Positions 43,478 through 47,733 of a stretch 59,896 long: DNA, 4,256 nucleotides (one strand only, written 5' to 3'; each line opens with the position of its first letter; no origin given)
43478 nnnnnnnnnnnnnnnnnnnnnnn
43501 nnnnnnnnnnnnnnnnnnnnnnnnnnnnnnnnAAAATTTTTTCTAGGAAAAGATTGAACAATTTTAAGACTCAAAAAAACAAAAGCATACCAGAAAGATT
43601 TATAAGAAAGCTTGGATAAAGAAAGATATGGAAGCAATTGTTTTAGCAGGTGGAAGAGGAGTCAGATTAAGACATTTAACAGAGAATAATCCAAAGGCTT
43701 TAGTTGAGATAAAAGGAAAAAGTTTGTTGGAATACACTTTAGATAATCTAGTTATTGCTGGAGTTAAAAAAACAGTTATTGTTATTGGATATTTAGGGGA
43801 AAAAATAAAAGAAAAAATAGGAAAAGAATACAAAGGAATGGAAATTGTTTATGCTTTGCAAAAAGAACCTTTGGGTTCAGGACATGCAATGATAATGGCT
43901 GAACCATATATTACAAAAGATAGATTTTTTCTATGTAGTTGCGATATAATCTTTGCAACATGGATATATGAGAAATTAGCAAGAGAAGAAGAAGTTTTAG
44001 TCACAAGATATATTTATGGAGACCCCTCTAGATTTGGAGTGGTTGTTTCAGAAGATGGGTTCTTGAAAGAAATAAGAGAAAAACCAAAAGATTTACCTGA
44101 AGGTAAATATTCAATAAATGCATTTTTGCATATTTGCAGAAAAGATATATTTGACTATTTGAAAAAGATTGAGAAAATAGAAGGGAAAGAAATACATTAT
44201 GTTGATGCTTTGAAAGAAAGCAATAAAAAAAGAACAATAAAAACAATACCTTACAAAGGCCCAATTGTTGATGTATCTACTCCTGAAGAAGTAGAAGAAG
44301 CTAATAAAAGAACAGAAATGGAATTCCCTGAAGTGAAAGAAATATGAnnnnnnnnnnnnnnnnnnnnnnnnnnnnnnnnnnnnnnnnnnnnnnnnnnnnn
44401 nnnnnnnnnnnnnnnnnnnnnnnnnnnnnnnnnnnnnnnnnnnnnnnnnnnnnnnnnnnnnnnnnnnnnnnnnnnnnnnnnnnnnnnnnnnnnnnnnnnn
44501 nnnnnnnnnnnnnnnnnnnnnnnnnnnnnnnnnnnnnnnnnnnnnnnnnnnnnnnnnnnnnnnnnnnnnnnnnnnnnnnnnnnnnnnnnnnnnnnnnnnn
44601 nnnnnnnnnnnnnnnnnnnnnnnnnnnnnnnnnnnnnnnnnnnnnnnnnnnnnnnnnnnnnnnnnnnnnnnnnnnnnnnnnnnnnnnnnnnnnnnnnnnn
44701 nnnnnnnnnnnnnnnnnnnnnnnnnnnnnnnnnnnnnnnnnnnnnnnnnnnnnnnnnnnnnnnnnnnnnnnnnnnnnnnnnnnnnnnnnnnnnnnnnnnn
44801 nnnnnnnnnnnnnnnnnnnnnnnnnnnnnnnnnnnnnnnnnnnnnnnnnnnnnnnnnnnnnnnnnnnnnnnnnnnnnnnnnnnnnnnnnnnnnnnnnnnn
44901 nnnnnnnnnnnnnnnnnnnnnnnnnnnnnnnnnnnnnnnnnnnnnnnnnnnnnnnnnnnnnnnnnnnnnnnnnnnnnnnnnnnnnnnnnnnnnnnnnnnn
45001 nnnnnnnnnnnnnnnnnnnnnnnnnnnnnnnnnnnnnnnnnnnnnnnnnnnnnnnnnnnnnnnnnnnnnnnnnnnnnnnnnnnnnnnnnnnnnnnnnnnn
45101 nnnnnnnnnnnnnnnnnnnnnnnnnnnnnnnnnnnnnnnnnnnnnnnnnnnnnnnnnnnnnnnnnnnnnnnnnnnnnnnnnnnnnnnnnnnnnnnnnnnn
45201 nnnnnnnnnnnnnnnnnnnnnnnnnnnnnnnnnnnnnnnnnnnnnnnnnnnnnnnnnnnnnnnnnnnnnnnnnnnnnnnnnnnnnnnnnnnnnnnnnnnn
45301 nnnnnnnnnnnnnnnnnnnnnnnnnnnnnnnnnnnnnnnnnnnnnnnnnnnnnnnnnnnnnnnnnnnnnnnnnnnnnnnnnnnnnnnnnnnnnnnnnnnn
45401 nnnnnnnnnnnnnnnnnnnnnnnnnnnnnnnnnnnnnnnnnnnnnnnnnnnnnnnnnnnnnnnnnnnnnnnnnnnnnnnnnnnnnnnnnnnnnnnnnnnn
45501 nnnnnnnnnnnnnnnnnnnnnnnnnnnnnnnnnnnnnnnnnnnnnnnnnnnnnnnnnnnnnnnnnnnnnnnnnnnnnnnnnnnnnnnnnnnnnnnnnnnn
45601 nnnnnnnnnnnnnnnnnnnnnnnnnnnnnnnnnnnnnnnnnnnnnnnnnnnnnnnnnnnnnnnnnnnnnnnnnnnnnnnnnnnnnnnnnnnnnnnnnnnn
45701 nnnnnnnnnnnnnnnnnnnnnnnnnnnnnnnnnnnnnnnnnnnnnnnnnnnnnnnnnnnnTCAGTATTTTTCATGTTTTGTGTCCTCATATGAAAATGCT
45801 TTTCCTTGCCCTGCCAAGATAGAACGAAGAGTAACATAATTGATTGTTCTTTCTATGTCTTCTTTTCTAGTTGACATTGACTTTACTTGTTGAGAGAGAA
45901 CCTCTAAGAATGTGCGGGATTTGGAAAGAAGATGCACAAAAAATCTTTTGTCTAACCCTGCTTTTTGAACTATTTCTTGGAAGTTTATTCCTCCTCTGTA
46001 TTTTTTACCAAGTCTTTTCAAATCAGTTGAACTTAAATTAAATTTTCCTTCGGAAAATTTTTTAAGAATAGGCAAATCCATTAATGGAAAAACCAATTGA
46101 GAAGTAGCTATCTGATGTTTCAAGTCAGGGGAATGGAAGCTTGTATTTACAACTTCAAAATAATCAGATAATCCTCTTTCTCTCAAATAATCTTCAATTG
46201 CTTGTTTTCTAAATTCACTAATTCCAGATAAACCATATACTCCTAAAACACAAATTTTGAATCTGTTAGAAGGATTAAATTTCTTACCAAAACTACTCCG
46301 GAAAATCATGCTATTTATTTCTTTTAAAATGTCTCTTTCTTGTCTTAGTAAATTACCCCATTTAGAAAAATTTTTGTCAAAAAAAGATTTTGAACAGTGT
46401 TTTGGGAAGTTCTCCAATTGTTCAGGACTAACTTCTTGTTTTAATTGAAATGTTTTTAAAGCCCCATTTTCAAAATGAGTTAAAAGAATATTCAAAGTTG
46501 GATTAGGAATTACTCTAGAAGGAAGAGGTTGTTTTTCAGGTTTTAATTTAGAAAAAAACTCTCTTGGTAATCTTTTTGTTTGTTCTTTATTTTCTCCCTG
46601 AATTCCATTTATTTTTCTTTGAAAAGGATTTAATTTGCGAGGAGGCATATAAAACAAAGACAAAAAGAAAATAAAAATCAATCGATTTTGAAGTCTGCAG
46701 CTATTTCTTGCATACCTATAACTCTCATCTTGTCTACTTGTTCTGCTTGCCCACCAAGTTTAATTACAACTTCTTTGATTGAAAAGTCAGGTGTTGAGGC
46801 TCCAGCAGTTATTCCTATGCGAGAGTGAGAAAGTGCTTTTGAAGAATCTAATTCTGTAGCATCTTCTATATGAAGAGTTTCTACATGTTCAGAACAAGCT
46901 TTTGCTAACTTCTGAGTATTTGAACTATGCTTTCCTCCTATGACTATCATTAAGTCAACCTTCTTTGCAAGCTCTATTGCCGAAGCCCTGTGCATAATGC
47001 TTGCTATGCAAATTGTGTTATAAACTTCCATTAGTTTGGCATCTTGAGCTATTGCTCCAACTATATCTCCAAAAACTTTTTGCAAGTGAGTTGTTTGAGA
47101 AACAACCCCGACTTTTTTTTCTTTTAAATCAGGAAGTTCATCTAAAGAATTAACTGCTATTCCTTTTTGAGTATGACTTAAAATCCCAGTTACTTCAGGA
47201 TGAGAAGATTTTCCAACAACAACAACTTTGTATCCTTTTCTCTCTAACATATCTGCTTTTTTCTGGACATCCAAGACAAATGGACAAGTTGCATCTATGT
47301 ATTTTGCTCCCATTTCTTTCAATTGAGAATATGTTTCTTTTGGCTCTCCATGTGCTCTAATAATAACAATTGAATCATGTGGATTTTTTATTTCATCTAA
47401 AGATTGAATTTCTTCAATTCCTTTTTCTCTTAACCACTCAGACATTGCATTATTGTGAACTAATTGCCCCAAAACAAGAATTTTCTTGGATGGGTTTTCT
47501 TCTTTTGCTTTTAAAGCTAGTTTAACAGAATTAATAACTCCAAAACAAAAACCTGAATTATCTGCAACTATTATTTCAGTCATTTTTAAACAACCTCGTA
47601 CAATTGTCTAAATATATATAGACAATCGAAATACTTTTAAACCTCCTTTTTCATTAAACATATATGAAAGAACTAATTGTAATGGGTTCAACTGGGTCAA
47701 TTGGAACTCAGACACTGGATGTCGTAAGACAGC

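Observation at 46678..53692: Complete, contiguous seven-gene bacterial-type MEP/DOXP pathway inside an unmistakably archaeal chromosome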

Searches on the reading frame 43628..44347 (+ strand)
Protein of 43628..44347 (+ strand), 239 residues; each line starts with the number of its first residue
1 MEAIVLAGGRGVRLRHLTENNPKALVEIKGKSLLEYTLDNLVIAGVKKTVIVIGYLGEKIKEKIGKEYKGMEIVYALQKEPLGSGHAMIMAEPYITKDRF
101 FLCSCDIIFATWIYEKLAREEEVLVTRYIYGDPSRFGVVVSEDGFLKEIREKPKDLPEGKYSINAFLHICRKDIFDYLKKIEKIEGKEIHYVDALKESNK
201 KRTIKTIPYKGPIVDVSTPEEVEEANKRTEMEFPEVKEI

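Call 9: search_protein_families(library=pfam, proteins=[window:43628-44347:+], max_evalue=0.00001)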
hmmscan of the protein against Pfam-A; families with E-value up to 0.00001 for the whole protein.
window:43628-44347:+ (239 aa): 2 families
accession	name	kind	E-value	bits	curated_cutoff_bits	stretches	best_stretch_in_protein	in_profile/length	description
PF00483.29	NTP_transferase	-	1.4e-25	90.7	21.2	1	3-200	2-211/245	Nucleotidyl transferase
PF12804.13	NTP_transf_3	-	3.1e-13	50.7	27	1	3-120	1-110/160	MobA-like NTP transferase domain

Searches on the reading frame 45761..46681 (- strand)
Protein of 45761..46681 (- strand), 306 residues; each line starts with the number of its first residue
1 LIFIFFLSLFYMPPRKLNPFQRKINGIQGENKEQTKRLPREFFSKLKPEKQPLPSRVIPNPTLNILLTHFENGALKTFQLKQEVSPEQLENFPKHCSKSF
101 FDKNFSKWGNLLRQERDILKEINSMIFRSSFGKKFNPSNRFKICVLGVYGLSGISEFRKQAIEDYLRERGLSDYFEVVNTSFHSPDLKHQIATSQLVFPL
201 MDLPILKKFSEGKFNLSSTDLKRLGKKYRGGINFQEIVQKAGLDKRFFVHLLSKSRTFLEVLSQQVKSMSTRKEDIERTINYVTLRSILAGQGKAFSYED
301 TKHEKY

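Call 3: search_protein_families(library=pfam, proteins=[window:45761-46681:-])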
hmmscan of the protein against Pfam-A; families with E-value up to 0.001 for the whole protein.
window:45761-46681:- (306 aa): 0 families

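Call 4: search_protein_families(library=ncbifam, proteins=[window:45761-46681:-])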
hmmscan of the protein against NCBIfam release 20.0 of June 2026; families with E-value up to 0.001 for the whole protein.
window:45761-46681:- (306 aa): 0 families

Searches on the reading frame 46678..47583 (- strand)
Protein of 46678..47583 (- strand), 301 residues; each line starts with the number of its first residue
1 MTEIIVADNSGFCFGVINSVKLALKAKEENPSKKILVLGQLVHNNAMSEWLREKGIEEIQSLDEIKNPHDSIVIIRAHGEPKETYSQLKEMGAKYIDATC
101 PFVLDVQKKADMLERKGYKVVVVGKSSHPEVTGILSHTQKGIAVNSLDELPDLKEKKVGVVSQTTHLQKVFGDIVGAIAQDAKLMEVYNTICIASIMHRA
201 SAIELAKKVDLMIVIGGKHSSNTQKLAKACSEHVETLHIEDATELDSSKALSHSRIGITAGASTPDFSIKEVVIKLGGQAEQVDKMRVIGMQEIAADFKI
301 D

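Call 3: search_protein_families(library=pfam, proteins=[window:46678-47583:-])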
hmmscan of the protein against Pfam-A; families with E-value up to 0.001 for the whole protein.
window:46678-47583:- (301 aa): 1 family
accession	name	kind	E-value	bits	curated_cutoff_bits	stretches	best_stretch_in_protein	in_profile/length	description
PF02401.23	LYTB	-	6.6e-82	275.2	24.5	1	4-276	1-266/267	LytB protein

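Call 4: search_protein_families(library=ncbifam, proteins=[window:46678-47583:-])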
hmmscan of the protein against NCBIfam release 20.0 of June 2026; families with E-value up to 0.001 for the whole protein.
window:46678-47583:- (301 aa): 8 families
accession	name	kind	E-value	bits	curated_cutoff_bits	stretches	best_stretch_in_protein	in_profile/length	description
NF000907.0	PRK00087.1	equivalog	4.6e-87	292.8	624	1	3-283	2-282/671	bifunctional 4-hydroxy-3-methylbut-2-enyl diphosphate reductase/30S ribosomal protein S1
NF009024.0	PRK12360.1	equivalog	1.1e-80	271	387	1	3-276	2-278/281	4-hydroxy-3-methylbut-2-enyl diphosphate reductase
TIGR00216.1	ispH_lytB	equivalog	1.2e-75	254.3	187.85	1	3-276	1-279/282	4-hydroxy-3-methylbut-2-enyl diphosphate reductase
NF002187.0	PRK01045.1-1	equivalog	5.4e-74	248.8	276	1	3-276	2-275/282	4-hydroxy-3-methylbut-2-enyl diphosphate reductase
NF002190.0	PRK01045.1-4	subfamily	1.8e-47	161.8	389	1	2-284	7-298/321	4-hydroxy-3-methylbut-2-enyl diphosphate reductase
NF009911.0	PRK13371.1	equivalog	1.8e-46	159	440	2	3-149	56-206/405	4-hydroxy-3-methylbut-2-enyl diphosphate reductase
NF002188.0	PRK01045.1-2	equivalog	6.4e-43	147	420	1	3-293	2-297/315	4-hydroxy-3-methylbut-2-enyl diphosphate reductase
NF002189.0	PRK01045.1-3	equivalog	1.3e-36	126.2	444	1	3-278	15-295/326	4-hydroxy-3-methylbut-2-enyl diphosphate reductase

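Call 40: search_solved_structures(query=window:46678-47583:-, show_alignments=1, max_evalue=1e-10)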
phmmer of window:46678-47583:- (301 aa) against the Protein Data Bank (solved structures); distinct sequences matched with E-value up to 1e-10: 11.
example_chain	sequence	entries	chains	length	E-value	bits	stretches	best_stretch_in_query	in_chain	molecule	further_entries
3dnf_A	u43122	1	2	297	2e-57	198.3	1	1-275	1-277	4-hydroxy-3-methylbut-2-enyl diphosphate reductase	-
3zgl_A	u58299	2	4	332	1.9e-29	106.5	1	3-277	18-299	4-HYDROXY-3-METHYLBUT-2-ENYL DIPHOSPHATE REDUCTASE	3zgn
4h4c_A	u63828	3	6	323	2.2e-29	106.4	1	3-277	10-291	4-hydroxy-3-methylbut-2-enyl diphosphate reductase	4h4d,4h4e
3urk_A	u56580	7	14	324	2.2e-29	106.4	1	3-277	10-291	4-hydroxy-3-methylbut-2-enyl diphosphate reductase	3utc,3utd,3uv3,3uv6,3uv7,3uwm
4eb3_A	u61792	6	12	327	2.3e-29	106.3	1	3-277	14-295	4-hydroxy-3-methylbut-2-enyl diphosphate reductase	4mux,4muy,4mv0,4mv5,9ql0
3f7t_A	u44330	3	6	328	2.3e-29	106.3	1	3-277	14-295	4-hydroxy-3-methylbut-2-enyl diphosphate reductase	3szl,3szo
3ke8_A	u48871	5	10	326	2.3e-29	106.3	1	3-277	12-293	4-hydroxy-3-methylbut-2-enyl diphosphate reductase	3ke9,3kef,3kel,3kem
3szu_A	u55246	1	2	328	5.9e-29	104.9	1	3-277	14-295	4-hydroxy-3-methylbut-2-enyl diphosphate reductase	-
3t0f_A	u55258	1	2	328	6e-29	104.9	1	3-277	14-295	4-hydroxy-3-methylbut-2-enyl diphosphate reductase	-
3t0g_A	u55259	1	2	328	1.5e-28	103.6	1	3-277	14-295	4-hydroxy-3-methylbut-2-enyl diphosphate reductase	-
4n7b_A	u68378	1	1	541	7.6e-20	75.1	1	8-272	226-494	LytB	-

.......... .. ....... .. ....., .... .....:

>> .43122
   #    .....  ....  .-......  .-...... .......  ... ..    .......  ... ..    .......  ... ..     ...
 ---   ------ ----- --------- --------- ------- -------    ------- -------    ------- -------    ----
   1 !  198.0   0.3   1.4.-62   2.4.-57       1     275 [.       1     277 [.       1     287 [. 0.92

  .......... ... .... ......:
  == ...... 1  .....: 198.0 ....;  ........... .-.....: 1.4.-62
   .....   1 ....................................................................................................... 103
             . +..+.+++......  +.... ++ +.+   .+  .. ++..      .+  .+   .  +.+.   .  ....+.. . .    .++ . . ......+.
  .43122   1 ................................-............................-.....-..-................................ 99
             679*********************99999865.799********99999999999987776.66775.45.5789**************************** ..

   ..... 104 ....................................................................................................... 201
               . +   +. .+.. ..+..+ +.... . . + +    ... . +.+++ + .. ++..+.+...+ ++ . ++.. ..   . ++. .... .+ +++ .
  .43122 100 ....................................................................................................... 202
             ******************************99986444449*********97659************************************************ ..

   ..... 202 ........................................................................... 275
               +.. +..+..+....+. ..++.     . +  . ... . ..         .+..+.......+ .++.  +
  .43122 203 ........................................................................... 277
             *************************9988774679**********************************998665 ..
